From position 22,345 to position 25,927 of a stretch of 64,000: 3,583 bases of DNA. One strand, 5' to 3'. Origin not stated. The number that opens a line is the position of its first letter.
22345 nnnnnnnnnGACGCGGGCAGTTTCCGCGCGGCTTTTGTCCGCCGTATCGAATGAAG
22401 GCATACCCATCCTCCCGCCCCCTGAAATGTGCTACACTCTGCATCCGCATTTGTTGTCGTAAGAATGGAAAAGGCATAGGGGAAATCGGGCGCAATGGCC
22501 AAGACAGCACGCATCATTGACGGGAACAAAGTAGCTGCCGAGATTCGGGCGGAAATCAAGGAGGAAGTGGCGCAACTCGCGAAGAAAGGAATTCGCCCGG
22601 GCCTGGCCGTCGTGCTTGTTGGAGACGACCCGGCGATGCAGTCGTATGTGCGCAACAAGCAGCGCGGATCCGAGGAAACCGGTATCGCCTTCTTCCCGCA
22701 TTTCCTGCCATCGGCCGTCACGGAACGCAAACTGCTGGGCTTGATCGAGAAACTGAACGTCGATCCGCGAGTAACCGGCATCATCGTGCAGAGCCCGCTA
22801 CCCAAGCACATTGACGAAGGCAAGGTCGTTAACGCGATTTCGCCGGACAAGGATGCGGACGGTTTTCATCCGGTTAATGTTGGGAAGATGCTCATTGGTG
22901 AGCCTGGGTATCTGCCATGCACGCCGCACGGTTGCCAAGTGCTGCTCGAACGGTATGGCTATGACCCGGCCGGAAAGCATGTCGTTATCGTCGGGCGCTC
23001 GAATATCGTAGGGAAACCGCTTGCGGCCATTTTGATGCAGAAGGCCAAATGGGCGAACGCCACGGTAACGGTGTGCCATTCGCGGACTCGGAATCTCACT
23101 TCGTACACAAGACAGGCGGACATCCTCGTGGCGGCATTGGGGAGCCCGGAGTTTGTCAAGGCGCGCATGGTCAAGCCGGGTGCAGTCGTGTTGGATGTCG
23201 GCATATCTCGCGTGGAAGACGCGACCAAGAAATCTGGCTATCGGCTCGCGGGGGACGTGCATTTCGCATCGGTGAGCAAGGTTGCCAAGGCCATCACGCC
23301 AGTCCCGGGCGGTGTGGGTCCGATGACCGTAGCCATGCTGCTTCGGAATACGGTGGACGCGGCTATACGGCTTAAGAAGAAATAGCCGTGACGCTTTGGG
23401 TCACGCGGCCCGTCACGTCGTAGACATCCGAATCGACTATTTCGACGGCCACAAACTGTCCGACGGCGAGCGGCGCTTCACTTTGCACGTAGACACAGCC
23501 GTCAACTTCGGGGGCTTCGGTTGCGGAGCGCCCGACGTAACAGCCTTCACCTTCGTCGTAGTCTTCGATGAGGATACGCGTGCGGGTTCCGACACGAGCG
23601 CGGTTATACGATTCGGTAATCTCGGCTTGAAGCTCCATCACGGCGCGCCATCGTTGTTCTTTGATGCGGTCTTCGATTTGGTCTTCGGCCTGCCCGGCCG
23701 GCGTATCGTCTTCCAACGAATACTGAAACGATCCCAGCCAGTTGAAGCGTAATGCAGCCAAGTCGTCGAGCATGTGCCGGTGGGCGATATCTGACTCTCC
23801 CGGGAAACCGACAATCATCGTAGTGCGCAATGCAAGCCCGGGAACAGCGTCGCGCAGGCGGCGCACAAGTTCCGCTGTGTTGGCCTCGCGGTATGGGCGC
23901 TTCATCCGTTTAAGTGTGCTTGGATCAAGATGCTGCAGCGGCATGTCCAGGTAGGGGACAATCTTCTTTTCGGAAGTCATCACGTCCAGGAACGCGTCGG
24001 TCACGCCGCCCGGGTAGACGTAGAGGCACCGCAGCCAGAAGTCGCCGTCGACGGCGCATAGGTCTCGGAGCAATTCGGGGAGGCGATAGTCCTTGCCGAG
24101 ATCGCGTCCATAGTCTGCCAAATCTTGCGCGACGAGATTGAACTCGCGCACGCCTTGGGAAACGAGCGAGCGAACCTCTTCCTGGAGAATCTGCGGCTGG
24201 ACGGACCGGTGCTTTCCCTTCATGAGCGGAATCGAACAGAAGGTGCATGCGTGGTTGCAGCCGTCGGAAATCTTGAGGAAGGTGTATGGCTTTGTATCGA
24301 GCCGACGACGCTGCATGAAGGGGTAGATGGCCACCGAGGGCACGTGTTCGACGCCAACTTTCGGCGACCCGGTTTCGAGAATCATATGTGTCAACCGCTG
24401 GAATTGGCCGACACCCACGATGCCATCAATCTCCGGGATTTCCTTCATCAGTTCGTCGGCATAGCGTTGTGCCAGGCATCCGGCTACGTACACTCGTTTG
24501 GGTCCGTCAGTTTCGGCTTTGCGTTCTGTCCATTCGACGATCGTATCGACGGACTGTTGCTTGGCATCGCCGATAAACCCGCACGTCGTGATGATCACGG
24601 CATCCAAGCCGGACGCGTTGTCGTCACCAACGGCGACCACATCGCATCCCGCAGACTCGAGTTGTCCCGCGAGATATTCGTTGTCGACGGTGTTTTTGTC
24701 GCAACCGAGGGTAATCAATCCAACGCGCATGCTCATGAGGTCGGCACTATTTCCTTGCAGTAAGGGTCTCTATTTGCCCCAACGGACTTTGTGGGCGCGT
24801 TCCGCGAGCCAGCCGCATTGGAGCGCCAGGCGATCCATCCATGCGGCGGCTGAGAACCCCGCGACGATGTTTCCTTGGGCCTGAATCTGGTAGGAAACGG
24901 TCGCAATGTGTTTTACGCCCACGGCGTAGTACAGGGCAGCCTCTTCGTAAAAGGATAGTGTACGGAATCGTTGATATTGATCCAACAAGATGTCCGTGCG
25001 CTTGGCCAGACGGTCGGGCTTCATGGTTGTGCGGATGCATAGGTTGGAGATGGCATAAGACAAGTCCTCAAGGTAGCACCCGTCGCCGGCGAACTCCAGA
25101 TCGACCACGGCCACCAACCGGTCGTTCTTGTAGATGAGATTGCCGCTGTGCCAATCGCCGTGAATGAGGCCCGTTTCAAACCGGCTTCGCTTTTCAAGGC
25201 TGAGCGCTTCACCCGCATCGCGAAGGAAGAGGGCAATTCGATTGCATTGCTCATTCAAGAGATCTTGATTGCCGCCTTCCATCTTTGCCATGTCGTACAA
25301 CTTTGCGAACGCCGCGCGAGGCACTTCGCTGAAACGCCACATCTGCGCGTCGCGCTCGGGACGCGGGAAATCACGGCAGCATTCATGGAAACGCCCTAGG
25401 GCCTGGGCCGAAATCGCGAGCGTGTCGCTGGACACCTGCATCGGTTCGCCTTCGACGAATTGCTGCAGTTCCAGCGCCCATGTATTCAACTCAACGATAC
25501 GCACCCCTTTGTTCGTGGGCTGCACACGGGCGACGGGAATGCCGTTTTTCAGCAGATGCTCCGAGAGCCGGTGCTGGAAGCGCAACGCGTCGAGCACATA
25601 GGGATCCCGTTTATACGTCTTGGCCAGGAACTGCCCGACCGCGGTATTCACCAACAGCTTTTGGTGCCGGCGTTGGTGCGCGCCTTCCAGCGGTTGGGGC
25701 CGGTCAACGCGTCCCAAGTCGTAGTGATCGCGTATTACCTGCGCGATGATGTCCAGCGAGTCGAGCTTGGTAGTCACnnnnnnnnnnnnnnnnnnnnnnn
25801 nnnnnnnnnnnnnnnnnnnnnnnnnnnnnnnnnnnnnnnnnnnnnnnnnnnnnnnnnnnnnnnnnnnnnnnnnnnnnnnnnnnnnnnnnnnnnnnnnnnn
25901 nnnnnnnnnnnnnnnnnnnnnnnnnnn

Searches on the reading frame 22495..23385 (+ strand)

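Call 35: search_protein_families(library=pfam, proteins=[window:22495-23385:+], max_evalue=0.00001)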
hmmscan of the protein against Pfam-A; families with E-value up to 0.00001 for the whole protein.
window:22495-23385:+ (296 aa): 2 families
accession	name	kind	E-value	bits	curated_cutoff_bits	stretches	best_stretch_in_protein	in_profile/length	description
PF02882.25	THF_DHG_CYH_C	-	1.1e-68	230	27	1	125-291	1-157/160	Tetrahydrofolate dehydrogenase/cyclohydrolase, NAD(P)-binding domain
PF00763.28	THF_DHG_CYH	-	6.6e-41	139.6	32.8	1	8-122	1-115/115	Tetrahydrofolate dehydrogenase/cyclohydrolase, catalytic domain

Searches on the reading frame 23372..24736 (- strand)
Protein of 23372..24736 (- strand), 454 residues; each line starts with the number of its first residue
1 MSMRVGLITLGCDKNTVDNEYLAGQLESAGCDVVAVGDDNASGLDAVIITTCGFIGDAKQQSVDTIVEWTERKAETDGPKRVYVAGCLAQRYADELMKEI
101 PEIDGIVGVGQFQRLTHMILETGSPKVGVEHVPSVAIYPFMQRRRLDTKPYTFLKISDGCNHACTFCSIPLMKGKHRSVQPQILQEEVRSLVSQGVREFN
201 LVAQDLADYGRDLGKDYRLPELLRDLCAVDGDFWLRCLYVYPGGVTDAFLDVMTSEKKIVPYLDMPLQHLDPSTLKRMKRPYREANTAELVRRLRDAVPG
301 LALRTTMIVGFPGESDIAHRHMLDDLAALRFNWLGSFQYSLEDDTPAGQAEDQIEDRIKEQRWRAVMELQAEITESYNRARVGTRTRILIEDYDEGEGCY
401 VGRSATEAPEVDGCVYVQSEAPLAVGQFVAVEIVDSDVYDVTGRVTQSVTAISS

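Call 35: search_protein_families(library=pfam, proteins=[window:23372-24736:-], max_evalue=0.00001)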
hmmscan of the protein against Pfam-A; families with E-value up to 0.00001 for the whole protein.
window:23372-24736:- (454 aa): 3 families
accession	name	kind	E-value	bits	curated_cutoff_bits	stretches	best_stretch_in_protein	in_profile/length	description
PF00919.26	UPF0004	-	1.4e-20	73.5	27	1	4-108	1-98/98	Uncharacterized protein family UPF0004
PF04055.27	Radical_SAM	-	3.2e-20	73.4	29.5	1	155-325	2-165/166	Radical SAM superfamily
PF18693.7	TRAM_2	-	1.1e-19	70.8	27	1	382-445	1-62/63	TRAM domain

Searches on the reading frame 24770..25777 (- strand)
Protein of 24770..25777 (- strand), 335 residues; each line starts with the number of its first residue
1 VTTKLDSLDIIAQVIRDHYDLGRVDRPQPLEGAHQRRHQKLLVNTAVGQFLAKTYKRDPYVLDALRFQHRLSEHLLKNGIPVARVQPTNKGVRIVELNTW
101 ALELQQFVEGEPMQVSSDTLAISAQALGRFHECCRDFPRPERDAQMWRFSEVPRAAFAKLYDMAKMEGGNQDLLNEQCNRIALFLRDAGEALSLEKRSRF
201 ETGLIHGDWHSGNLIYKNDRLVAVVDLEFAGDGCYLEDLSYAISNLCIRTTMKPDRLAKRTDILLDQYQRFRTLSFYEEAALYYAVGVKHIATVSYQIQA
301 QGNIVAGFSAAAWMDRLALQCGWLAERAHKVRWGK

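Call 35: search_protein_families(library=pfam, proteins=[window:24770-25777:-], max_evalue=0.00001)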
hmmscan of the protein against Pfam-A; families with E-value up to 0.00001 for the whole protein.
window:24770-25777:- (335 aa): 1 family
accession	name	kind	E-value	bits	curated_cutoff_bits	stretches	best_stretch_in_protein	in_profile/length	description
PF01636.29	APH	-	1.4e-21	77.8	23.2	1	38-257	11-224/239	Phosphotransferase enzyme family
